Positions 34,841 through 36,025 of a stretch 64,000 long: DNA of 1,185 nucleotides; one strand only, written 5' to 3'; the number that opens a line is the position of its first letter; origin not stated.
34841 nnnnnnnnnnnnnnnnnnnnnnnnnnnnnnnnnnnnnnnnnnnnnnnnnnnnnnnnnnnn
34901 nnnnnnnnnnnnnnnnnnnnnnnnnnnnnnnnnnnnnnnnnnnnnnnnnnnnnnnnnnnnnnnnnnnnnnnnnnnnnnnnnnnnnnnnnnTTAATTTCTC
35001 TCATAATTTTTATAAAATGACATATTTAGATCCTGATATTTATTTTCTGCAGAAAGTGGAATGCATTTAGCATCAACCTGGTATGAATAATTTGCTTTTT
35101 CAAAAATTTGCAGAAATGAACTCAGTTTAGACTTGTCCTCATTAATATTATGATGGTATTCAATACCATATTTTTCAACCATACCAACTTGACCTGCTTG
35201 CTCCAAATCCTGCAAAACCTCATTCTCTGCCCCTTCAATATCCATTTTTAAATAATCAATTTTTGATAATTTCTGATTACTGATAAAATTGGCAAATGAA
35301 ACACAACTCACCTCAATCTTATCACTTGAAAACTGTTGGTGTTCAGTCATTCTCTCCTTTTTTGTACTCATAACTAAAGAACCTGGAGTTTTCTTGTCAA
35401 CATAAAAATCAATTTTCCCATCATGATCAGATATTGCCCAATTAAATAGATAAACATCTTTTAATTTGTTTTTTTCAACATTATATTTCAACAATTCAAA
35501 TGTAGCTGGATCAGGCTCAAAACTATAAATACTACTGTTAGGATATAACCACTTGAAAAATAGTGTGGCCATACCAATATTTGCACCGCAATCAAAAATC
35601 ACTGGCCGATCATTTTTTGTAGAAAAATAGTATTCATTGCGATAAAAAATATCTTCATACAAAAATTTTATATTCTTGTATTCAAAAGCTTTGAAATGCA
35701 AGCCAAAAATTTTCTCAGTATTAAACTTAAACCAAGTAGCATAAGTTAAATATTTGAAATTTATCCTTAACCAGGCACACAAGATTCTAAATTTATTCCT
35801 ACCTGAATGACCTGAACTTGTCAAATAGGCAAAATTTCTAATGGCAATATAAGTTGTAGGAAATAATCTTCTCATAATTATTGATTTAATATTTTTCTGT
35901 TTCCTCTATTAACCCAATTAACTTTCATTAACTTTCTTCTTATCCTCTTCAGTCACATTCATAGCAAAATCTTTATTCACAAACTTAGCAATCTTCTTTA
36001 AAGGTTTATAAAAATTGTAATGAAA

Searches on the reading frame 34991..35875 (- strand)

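Call 5: search_protein_families(library=pfam, proteins=[window:34991-35875:-], max_evalue=0.01)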
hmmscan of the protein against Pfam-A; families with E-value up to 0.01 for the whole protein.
window:34991-35875:- (294 aa): 2 families
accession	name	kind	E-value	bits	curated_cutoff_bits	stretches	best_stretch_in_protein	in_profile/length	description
PF05050.19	Methyltransf_21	-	1.7e-22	80.8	22.7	1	95-265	1-173/173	Methyltransferase FkbM domain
PF02475.24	TRM5-TYW2_MTfase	-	0.00018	21.9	28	1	88-141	35-88/164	TRM5/TYW2 methyltransferase domain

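Call 6: search_protein_families(library=ncbifam, proteins=[window:34991-35875:-], max_evalue=0.01)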
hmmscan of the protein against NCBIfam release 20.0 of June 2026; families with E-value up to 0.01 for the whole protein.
window:34991-35875:- (294 aa): 3 families
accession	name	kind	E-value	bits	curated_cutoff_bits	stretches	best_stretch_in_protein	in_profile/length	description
TIGR01444.1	fkbM_fam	subfamily_domain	9.3e-33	113.7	37.7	1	92-227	1-130/143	FkbM family methyltransferase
TIGR02469.1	CbiT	equivalog_domain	0.00085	19.6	78.3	1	90-146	21-76/124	precorrin-6Y C5,15-methyltransferase (decarboxylating) subunit CbiT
NF005640.0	PRK07402.1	equivalog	0.007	15.9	219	0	90-145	44-99/200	precorrin-6Y C5,15-methyltransferase subunit CbiT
